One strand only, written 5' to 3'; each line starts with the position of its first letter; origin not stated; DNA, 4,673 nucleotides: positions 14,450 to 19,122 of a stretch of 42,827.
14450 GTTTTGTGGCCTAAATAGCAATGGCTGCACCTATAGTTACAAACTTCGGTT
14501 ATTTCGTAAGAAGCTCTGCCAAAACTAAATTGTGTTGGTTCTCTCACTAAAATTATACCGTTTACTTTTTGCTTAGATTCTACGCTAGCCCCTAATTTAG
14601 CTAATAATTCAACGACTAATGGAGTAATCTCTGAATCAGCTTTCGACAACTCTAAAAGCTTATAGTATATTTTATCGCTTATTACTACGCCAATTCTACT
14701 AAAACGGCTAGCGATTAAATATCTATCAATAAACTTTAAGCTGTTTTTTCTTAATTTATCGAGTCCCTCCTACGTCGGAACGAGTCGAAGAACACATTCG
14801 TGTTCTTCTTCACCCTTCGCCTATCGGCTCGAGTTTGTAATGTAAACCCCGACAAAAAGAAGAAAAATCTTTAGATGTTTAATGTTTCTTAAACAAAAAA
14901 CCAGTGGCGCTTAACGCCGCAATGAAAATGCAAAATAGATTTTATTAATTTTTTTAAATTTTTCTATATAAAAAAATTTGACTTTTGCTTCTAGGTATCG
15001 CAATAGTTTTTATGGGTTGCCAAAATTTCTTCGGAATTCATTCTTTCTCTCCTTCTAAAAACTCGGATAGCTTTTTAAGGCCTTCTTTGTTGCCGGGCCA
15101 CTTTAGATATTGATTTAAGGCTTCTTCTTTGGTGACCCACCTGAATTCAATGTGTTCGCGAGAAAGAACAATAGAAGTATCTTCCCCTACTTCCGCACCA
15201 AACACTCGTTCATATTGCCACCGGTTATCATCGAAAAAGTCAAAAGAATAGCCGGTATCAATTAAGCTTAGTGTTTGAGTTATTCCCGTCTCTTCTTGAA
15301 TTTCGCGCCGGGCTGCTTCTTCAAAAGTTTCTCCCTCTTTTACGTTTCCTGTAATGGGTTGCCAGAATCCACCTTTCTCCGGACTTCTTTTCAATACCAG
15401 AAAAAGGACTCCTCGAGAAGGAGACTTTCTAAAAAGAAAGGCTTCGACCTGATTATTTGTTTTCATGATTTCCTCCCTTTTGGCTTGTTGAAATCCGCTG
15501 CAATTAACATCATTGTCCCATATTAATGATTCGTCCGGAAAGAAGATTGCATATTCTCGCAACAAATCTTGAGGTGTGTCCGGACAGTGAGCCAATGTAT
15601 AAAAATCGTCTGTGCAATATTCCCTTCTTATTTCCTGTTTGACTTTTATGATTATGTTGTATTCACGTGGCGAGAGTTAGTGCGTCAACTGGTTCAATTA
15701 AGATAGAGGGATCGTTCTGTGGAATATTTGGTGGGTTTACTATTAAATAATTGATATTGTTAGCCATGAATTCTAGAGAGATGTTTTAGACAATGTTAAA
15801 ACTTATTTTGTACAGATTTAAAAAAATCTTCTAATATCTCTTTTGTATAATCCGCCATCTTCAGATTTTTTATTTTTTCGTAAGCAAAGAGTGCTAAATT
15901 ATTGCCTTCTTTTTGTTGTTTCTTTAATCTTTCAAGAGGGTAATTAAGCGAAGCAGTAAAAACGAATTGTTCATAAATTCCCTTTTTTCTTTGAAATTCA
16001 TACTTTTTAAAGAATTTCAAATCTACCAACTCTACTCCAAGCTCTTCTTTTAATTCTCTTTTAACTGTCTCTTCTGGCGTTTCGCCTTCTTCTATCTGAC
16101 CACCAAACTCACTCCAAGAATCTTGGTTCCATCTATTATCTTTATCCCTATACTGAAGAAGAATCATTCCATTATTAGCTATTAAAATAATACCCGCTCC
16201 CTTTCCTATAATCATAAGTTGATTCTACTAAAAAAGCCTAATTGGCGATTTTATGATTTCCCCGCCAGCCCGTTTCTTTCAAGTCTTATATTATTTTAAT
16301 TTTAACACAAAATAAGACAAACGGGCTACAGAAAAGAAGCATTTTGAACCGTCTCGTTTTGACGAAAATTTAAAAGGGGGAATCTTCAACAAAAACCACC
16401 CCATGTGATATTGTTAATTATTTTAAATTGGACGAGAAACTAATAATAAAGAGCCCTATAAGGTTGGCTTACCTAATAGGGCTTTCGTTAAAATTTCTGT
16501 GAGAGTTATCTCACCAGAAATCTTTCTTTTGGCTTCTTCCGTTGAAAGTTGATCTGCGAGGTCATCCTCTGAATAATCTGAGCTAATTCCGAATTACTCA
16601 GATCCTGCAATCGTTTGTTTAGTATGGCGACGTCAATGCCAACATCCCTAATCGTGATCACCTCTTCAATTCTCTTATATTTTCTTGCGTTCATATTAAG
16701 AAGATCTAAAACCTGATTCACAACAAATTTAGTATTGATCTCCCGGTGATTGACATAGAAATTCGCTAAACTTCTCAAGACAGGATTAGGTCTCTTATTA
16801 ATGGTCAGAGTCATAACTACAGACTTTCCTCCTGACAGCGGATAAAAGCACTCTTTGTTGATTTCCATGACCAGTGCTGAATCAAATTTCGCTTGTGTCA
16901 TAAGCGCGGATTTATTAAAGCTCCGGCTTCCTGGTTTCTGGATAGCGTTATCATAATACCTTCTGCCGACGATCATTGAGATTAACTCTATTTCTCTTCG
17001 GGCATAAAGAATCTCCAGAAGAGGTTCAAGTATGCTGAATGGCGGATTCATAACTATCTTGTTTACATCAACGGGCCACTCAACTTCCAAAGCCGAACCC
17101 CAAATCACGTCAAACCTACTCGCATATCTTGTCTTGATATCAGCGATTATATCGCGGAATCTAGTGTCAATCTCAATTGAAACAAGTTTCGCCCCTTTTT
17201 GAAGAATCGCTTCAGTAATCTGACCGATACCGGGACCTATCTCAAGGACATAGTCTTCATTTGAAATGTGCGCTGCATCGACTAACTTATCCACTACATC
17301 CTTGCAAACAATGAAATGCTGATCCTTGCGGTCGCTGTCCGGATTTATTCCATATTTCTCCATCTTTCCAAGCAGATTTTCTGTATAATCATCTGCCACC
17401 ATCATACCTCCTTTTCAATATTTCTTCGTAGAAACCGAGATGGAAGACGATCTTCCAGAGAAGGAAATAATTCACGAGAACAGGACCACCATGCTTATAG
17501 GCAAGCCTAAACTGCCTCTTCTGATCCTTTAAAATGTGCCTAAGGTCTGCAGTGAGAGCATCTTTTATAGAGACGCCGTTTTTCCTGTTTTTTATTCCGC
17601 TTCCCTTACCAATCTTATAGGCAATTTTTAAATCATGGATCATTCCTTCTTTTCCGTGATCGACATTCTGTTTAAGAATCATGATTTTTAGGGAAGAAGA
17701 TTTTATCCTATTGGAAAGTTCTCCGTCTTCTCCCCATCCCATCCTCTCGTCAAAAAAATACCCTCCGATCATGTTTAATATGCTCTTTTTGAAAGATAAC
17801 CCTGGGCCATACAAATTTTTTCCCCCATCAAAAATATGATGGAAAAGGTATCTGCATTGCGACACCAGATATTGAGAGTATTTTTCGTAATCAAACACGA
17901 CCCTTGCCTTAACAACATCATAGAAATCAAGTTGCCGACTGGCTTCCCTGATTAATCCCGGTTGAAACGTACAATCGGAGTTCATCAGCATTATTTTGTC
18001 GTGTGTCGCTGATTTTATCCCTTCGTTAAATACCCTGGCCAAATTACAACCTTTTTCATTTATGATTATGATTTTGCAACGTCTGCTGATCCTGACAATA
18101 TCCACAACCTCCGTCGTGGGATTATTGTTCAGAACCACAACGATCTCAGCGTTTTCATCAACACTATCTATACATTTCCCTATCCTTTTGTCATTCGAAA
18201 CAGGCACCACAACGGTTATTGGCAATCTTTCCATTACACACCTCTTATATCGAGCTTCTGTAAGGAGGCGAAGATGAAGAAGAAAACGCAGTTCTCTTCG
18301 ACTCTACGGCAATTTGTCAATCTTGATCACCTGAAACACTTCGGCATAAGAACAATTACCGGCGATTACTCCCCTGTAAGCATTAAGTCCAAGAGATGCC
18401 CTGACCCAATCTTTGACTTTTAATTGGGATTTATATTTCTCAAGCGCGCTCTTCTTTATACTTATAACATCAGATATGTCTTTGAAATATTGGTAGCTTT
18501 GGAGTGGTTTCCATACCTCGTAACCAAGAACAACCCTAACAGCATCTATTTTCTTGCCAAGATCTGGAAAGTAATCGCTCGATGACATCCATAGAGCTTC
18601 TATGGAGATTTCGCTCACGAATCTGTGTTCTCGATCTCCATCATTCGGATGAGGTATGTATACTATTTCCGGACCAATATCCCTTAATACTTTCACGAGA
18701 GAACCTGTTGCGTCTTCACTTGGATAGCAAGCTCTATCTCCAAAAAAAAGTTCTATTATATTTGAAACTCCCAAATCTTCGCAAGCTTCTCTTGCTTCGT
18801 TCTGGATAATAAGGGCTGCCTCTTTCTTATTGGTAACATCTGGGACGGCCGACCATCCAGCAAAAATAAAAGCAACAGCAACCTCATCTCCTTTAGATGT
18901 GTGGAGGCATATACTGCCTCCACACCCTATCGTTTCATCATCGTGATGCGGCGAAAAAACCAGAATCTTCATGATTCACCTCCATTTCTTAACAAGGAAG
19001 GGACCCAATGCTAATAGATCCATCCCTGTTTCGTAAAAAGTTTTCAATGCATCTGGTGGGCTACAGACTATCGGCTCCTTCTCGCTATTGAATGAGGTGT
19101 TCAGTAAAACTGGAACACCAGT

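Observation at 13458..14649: Hidden 33-aa precursor-like peptide coupled to a radical SAM/SPASM enzyme: candidate undescribed RiPP cassette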

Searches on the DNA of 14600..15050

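Call 61: search_rna_families(source=window, start=14600, end=15050, threshold=evalue, max_evalue=1)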
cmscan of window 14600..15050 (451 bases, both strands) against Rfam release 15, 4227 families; matches with E-value up to 1: 1.
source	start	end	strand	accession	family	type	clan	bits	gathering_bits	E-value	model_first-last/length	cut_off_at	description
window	14964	15016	-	RF01985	ZEB2_AS1_2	Gene; lncRNA;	-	16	70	0.24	1-61/61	no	ZEB2 antisense RNA 1 conserved region 2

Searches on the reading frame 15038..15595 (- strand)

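Call 50: search_protein_families(library=pfam, proteins=[window:15038-15595:-], max_evalue=0.0001)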
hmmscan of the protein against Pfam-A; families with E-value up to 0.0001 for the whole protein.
window:15038-15595:- (185 aa): 2 families
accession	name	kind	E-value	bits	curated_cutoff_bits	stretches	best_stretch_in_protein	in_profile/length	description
PF00293.34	NUDIX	-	1.6e-18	67.4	21.1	1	61-173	16-131/134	NUDIX domain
PF14815.12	NUDIX_4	-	4.8e-05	23.6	35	1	69-163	16-101/113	NUDIX domain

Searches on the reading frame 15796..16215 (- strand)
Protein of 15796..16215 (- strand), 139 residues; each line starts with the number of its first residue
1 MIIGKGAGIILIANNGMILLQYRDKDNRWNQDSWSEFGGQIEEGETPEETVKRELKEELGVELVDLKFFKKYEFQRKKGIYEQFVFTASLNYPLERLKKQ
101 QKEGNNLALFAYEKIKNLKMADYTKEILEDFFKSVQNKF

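Call 50: search_protein_families(library=pfam, proteins=[window:15796-16215:-], max_evalue=0.0001)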
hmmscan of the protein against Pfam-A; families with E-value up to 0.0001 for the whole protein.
window:15796-16215:- (139 aa): 2 families
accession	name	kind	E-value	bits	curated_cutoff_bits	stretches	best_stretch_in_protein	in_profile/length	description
PF00293.34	NUDIX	-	7.8e-16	58.7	21.1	1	5-130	4-133/134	NUDIX domain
PF14815.12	NUDIX_4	-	5.6e-05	23.4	35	1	10-129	3-112/113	NUDIX domain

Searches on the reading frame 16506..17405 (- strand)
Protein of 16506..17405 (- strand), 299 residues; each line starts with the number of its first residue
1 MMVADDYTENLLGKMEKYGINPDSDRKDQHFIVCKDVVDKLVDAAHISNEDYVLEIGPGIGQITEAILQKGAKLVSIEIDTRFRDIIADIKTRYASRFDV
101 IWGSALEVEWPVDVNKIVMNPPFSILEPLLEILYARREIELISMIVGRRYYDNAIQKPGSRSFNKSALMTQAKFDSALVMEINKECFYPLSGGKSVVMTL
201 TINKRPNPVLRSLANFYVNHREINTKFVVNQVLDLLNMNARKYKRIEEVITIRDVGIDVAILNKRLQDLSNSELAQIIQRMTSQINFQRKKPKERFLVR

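Call 50: search_protein_families(library=pfam, proteins=[window:16506-17405:-], max_evalue=0.0001)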
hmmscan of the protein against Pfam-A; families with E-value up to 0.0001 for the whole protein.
window:16506-17405:- (299 aa): 1 family
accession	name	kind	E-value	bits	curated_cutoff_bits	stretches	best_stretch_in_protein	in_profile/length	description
PF00398.26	RrnaAD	-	5e-23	82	24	1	28-206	9-194/263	Ribosomal RNA adenine dimethylase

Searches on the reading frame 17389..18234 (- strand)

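Call 50: search_protein_families(library=pfam, proteins=[window:17389-18234:-], max_evalue=0.0001)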
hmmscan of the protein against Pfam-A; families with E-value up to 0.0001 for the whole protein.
window:17389-18234:- (281 aa): 2 families
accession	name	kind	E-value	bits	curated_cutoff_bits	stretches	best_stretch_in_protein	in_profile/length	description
PF00535.33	Glycos_transf_2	-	3e-11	44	23.3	1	7-127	1-130/168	Glycosyl transferase family 2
PF13641.12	Glyco_tranf_2_3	-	1.5e-06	28.8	27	1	6-186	3-203/230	Glycosyltransferase like family 2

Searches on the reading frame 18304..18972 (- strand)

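Call 50: search_protein_families(library=pfam, proteins=[window:18304-18972:-], max_evalue=0.0001)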
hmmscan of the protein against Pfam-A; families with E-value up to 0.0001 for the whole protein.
window:18304-18972:- (222 aa): 1 family
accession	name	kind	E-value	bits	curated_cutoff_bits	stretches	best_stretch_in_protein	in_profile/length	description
PF02585.22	PIG-L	-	4.5e-23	82.6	28.2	1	4-126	1-128/129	GlcNAc-PI de-N-acetylase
